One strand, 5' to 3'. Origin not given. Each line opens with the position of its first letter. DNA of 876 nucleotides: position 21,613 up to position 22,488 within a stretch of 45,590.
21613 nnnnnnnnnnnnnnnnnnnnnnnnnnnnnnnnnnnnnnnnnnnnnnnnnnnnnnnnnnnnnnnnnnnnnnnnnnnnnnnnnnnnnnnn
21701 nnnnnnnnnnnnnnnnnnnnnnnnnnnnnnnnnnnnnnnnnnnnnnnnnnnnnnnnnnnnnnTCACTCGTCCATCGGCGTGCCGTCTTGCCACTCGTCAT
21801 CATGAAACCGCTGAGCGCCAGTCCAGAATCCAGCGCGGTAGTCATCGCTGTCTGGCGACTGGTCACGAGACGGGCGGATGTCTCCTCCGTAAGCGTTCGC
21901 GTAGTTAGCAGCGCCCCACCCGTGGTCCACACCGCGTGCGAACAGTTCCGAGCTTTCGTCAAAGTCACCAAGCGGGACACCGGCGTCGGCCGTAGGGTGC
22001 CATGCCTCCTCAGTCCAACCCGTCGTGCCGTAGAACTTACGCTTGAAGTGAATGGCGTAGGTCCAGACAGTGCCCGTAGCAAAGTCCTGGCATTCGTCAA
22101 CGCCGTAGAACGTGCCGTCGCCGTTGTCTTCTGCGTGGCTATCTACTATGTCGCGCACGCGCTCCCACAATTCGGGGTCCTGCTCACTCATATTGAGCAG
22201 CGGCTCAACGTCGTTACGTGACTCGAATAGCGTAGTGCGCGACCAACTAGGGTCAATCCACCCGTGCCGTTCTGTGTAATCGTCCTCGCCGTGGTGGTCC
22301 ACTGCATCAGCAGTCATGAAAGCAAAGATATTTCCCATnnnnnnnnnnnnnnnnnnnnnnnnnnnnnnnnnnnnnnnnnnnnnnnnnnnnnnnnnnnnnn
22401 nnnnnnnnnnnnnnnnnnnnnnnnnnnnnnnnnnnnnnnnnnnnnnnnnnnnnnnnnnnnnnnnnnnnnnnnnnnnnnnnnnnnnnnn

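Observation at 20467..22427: Three copies of a two-stem structured intergenic element with compensatory changes, directly after early-gene stop codons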

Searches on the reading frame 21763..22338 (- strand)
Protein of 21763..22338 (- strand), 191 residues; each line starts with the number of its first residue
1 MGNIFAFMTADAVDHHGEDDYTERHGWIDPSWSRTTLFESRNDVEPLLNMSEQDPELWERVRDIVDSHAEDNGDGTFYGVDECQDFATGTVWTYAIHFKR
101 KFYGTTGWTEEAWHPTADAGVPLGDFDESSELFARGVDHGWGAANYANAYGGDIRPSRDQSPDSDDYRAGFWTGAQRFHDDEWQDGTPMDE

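Call 17: search_protein_families(library=pfam, proteins=[window:21763-22338:-], max_evalue=0.01)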
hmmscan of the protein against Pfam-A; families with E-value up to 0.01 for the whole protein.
window:21763-22338:- (191 aa): 0 families

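Call 18: search_protein_families(library=phrogs, proteins=[window:21763-22338:-], max_evalue=0.01)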
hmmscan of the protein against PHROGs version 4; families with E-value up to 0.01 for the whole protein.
window:21763-22338:- (191 aa): 0 families

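Call 21: find_encoding_contigs(protein=window:21763-22338:-, flank=10000, max_places=10)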
Protein window:21763-22338:- (191 aa): 3 contigs read that carry it; 2 places shown.
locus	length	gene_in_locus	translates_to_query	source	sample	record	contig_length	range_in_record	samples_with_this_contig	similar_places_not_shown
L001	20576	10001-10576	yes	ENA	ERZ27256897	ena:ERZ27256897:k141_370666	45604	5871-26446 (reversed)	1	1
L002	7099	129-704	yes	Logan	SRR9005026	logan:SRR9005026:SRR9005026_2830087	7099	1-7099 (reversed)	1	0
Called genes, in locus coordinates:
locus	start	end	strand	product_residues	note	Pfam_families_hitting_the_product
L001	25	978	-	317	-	PF20911:GP7, PF19307:SrpI-like (faint)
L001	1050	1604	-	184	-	-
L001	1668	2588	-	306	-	PF25310:VG15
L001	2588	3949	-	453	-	PF05133:SPP1_portal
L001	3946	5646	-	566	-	PF20441:TerL_nuclease (weak)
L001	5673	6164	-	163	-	PF07087:DUF1353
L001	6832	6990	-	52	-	-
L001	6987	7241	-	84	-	-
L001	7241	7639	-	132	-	-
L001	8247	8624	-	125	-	PF13455:MUG113 (weak)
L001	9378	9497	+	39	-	-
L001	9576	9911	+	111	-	-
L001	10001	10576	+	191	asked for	-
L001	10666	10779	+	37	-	-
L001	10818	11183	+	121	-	PF24239:DUF7447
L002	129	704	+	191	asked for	-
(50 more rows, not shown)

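Call 22: find_related_loci(query=window:21763-22338:-, collection=viral_contigs, flank=6000)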
Query window:21763-22338:- (191 aa) in viral_contigs; peptide patterns used: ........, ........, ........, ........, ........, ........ (x = any residue, [..] = any of these).
1 stretches matched a pattern, but none encodes a relative of the query by tblastn (E <= 1e-3).

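Call 24: find_homologous_proteins(query=window:21763-22338:-, max_evalue=0.001)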
Query window:21763-22338:- (191 aa): 17 proteins with E <= 0.001 among 36 candidates.
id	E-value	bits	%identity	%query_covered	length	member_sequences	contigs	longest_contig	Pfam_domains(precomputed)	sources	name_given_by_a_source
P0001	6.8e-130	450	100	100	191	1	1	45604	-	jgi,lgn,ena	-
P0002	4.8e-36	143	54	65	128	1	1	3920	-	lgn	-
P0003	3.8e-35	140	58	61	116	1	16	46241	-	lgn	-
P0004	5.6e-34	136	60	60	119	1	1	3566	-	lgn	-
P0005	1.5e-32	132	55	64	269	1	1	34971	-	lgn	-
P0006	6.1e-32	129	55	63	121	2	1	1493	-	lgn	-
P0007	3.3e-30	124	54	64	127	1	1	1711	-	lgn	-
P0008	7.2e-29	119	50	64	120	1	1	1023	-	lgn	-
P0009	7.2e-27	113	52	60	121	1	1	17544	-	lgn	-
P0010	9.5e-27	113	55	61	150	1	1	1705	-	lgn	-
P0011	1.6e-26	112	51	64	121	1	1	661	-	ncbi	-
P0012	3.8e-26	111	50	61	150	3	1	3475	-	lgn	-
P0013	5.8e-24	103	50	60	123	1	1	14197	-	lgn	-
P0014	9.0e-23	100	48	55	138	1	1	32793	-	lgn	-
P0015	1.0e-22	99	48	64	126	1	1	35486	-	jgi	jgi:hypothetical protein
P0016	1.9e-21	95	47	59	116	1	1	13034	-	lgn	-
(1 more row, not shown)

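Call 25: find_encoding_contigs(protein=P0003, flank=10000, max_places=6)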
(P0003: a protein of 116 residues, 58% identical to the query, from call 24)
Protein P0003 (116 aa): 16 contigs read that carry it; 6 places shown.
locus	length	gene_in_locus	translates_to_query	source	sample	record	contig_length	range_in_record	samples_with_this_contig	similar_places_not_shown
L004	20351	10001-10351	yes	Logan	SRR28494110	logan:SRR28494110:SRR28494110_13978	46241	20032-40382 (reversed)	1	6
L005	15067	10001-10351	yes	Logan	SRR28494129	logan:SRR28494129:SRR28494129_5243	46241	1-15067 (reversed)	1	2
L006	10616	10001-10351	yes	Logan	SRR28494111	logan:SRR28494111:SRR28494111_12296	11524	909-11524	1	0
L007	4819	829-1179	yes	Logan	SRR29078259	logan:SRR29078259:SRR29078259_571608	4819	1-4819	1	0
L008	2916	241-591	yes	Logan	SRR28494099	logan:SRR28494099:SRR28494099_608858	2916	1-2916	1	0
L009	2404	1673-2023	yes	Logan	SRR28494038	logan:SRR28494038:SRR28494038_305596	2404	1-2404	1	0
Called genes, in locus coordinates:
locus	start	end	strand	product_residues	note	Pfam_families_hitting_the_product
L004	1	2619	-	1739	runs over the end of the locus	-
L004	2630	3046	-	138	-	-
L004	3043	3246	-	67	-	-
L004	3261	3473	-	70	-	-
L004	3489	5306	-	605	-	-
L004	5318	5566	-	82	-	PF25311:WDGH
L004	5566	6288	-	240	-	-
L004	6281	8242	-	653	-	-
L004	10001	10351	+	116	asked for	-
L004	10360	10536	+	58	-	-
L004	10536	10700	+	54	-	-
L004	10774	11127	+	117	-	PF26948:DUF8296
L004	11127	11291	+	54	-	-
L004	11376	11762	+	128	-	PF26948:DUF8296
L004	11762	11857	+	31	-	-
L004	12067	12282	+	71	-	-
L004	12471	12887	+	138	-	PF26948:DUF8296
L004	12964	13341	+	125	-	PF26948:DUF8296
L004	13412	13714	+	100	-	-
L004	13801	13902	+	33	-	-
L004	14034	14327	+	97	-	-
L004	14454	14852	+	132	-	-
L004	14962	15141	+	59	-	-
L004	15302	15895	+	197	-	PF02342:TerD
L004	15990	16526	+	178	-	-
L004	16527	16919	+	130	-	-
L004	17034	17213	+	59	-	-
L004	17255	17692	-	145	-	-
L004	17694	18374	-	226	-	-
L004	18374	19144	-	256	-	PF00149:Metallophos (weak)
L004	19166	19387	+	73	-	-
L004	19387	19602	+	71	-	-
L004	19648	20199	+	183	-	PF02467:Whib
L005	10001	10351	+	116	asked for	-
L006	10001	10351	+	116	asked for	-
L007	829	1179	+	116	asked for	-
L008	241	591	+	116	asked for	-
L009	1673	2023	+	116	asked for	-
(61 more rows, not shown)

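Call 26: find_encoding_contigs(protein=P0005, flank=10000, max_places=3)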
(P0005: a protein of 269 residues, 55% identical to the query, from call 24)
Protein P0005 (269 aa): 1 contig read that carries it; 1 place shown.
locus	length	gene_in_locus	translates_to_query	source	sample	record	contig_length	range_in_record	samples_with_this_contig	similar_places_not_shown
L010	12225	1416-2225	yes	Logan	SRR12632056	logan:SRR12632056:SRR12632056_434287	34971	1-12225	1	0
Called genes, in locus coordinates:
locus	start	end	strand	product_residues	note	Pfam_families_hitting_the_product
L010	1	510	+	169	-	?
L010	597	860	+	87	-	-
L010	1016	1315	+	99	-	-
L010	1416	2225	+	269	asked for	-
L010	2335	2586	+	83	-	-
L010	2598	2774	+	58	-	-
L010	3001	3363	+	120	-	-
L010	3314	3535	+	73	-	-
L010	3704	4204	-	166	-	-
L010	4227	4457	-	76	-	-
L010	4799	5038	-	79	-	-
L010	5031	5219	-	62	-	-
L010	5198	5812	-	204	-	-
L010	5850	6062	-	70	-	-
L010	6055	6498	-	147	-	PF00961:LAGLIDADG_1 (weak)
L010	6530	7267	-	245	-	PF02511:Thy1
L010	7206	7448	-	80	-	-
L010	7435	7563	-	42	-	-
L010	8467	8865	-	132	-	PF00210:Ferritin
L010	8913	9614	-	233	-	-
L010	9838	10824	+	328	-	PF20706:GT4-conflict, PF00534:Glycos_transf_1, PF13692:Glyco_trans_1_4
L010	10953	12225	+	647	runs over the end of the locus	PF17975:RNR_Alpha (weak), PF21995:RNR-II_ins_dom, PF02867:Ribonuc_red_lgC (faint)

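Call 27: find_encoding_contigs(protein=P0014, flank=10000, max_places=3)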
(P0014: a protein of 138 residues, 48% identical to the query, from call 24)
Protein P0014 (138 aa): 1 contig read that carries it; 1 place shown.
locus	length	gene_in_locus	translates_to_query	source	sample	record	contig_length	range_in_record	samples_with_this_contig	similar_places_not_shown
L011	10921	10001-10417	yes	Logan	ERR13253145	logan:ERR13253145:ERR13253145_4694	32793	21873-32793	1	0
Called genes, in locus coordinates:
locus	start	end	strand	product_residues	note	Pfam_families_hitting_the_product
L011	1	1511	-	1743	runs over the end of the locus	-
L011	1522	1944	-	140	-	-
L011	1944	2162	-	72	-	-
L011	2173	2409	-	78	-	-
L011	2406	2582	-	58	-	-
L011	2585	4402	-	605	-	-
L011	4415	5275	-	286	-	-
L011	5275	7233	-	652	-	-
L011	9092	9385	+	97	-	-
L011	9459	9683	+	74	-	-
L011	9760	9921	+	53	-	-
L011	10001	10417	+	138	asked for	-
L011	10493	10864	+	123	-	-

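Call 28: find_encoding_contigs(protein=P0015, flank=10000, max_places=3)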
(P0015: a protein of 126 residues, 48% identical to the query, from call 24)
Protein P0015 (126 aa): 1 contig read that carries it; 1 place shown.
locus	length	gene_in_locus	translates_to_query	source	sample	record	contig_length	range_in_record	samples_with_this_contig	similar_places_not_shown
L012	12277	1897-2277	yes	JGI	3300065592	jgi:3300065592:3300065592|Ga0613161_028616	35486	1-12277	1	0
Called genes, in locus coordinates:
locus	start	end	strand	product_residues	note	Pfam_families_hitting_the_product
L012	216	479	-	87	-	-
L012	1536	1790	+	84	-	-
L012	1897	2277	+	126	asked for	-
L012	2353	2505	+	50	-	-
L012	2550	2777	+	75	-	-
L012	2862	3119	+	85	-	PF26893:Phage_L5_Gp74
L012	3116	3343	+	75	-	-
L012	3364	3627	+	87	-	-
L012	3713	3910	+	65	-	-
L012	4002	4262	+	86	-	-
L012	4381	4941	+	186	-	-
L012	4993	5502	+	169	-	-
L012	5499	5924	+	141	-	PF27111:Rv1352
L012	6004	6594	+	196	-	-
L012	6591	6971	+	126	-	-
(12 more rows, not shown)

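Call 63: find_encoding_contigs(protein=P0009, flank=10000, max_places=2)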
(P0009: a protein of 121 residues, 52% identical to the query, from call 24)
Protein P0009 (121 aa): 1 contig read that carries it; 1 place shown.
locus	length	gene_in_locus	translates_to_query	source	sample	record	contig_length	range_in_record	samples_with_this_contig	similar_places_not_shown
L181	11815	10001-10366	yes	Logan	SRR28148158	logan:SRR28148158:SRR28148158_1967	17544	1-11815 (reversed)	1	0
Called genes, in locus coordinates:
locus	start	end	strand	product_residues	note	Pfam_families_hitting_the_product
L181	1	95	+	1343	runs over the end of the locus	-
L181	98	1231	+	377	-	PF16466:DUF5047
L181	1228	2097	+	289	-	-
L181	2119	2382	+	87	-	-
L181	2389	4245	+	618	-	PF06737:Transglycosylas (faint), PF00188:CAP, PF01476:LysM, PF01551:Peptidase_M23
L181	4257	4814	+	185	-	-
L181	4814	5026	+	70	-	-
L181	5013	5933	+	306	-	PF05257:CHAP, PF01476:LysM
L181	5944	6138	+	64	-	-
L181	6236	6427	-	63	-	-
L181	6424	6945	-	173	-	-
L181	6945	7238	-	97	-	-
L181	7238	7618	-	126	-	-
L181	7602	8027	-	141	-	PF01381:HTH_3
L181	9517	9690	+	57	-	-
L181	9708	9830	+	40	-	-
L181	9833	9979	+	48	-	-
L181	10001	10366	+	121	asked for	-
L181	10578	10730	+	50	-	-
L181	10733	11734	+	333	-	PF06067:DUF932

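Call 64: find_encoding_contigs(protein=P0013, flank=10000, max_places=2)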
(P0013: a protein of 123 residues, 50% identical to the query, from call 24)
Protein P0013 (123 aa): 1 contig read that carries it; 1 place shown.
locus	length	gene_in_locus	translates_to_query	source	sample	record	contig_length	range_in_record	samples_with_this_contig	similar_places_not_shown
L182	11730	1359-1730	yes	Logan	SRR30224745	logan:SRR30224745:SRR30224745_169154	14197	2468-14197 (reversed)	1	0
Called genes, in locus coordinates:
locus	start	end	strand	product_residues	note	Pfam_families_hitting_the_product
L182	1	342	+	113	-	?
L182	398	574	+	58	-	-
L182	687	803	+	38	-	-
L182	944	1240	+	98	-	-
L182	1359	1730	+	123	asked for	-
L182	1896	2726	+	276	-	-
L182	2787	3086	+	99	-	PF26096:DUF8033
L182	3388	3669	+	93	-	-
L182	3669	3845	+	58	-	-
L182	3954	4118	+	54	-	-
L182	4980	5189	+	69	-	-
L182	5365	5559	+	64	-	-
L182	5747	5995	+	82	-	-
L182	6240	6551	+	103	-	-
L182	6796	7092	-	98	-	-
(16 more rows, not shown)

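Call 65: find_encoding_contigs(protein=P0016, flank=10000, max_places=2)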
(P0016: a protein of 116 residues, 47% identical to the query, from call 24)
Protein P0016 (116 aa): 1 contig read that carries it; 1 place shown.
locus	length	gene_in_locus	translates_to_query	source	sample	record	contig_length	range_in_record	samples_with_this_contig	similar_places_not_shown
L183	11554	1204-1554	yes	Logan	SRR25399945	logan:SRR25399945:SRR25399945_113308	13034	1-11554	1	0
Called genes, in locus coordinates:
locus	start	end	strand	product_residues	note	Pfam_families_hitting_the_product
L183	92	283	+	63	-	-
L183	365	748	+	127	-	-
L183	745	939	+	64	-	-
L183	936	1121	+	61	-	-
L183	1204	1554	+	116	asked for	-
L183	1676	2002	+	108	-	-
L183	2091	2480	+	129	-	-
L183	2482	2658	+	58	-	-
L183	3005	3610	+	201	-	-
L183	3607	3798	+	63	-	-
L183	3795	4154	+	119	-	-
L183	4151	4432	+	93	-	-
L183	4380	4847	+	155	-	PF14279:HNH_5 (weak)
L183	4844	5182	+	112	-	-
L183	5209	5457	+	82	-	-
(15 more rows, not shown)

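Call 66: find_encoding_contigs(protein=P0002, flank=10000, max_places=2)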
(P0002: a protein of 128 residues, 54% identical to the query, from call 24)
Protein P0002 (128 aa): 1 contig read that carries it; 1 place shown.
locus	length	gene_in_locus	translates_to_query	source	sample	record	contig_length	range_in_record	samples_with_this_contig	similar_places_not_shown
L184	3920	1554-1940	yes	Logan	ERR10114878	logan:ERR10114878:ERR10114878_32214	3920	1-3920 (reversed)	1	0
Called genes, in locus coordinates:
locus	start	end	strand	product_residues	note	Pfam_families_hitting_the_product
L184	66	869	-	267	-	-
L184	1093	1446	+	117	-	-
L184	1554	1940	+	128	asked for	-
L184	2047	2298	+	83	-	-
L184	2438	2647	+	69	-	-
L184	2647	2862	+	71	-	-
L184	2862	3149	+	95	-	-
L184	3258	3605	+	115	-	PF24239:DUF7447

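Call 77: find_related_loci(query=A6, collection=viral_contigs, flank=5000)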
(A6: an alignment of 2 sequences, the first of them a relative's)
Query A6 (186 aa) in viral_contigs; peptide patterns used: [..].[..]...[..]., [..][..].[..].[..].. (x = any residue, [..] = any of these).
31 stretches matched a pattern, but none encodes a relative of the query by tblastn (E <= 1e-3).

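Call 81: find_homologous_proteins(query=A6, max_evalue=0.00001)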
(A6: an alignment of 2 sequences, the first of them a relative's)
Query A6 (2 sequences) (186 aa, profile of the alignment): 15 proteins with E <= 0.00001 among 8000 candidates.
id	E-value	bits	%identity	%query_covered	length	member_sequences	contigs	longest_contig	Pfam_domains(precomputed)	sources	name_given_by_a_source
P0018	8.8e-106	370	46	98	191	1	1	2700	-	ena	-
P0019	7.9e-100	350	100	100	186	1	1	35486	-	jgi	jgi:hypothetical protein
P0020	7.9e-75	269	73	100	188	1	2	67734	-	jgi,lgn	jgi:hypothetical protein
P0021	1.2e-73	265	75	92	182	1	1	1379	-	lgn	-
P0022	1.3e-73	265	75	92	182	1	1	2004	-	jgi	jgi:hypothetical protein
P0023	6.1e-72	259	73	95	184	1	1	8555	-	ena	-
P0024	1.3e-69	252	72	99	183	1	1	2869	-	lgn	-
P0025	2.3e-68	248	77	81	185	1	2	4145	-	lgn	-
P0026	6.8e-65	236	68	95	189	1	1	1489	-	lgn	-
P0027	6.4e-63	230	69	95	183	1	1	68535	-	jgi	jgi:hypothetical protein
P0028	9.8e-56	207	46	99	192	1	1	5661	-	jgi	jgi:hypothetical protein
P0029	4.9e-54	201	45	100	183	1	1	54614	-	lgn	-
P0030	4.5e-49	185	51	91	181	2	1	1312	-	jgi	jgi:hypothetical protein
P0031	9.2e-47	177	50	93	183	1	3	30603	-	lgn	-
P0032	5.9e-46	175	52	90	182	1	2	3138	-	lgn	-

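Call 82: find_encoding_contigs(protein=P0020, flank=10000, max_places=2)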
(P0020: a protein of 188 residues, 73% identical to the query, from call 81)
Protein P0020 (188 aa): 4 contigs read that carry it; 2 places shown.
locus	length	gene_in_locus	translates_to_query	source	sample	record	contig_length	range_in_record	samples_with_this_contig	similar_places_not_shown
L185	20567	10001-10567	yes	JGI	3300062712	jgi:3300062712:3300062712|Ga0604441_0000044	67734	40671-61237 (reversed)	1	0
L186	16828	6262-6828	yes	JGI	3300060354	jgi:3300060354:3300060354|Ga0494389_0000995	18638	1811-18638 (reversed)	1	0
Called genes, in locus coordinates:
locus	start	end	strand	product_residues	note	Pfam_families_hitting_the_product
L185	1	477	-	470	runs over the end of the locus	PF05133:SPP1_portal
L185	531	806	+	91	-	-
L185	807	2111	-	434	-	-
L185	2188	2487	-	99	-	-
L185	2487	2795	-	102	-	-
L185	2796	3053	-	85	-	PF24729:Acb2_Tad1_hairpin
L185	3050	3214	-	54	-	-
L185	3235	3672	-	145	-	PF25673:Terminase_7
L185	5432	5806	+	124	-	-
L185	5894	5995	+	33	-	-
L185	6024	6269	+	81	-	-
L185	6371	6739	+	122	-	-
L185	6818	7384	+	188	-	-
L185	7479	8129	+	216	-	-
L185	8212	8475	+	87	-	-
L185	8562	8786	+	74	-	-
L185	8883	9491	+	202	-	-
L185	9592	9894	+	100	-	-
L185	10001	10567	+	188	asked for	-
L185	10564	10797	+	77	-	-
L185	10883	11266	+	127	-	-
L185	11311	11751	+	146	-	-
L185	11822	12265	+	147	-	-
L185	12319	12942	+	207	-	-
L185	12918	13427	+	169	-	-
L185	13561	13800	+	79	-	-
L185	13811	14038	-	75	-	-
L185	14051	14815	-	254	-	-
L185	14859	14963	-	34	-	-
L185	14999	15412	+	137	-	-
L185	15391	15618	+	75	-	-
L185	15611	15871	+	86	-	-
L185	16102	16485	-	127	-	-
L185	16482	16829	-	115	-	-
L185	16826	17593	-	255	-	-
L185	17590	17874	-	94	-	-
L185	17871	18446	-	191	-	-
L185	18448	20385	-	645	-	PF13481:AAA_25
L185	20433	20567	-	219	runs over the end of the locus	PF21448:DNMK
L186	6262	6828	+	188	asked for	-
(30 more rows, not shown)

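Call 83: find_encoding_contigs(protein=P0027, flank=10000, max_places=1)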
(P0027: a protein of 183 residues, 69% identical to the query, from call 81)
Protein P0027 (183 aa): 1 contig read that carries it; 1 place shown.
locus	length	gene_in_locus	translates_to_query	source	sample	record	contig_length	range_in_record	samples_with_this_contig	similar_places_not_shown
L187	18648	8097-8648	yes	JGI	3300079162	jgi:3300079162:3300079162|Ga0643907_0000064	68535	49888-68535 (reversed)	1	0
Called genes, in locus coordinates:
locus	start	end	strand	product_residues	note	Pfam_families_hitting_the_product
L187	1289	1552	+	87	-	-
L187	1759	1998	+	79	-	-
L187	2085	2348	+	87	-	-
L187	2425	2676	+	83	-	-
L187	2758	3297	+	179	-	-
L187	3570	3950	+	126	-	-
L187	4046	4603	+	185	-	-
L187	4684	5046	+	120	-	-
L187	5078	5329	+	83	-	-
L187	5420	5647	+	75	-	-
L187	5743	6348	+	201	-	-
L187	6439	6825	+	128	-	-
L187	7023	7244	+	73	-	-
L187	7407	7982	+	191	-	-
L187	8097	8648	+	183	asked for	-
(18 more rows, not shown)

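Call 84: find_encoding_contigs(protein=P0029, flank=10000, max_places=1)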
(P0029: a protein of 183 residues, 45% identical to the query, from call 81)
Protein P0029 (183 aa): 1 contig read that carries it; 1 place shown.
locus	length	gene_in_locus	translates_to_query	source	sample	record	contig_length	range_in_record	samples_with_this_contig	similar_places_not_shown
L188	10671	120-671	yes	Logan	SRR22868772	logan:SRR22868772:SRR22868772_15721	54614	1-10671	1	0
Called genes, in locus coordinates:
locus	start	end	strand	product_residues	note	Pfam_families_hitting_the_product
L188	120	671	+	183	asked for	-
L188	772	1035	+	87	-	-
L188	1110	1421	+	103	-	-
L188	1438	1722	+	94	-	-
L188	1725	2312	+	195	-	-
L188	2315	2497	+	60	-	-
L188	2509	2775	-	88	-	-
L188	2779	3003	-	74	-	-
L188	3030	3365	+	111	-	-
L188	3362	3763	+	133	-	-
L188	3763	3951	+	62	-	-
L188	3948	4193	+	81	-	-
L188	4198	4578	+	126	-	-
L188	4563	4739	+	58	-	-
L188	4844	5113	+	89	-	-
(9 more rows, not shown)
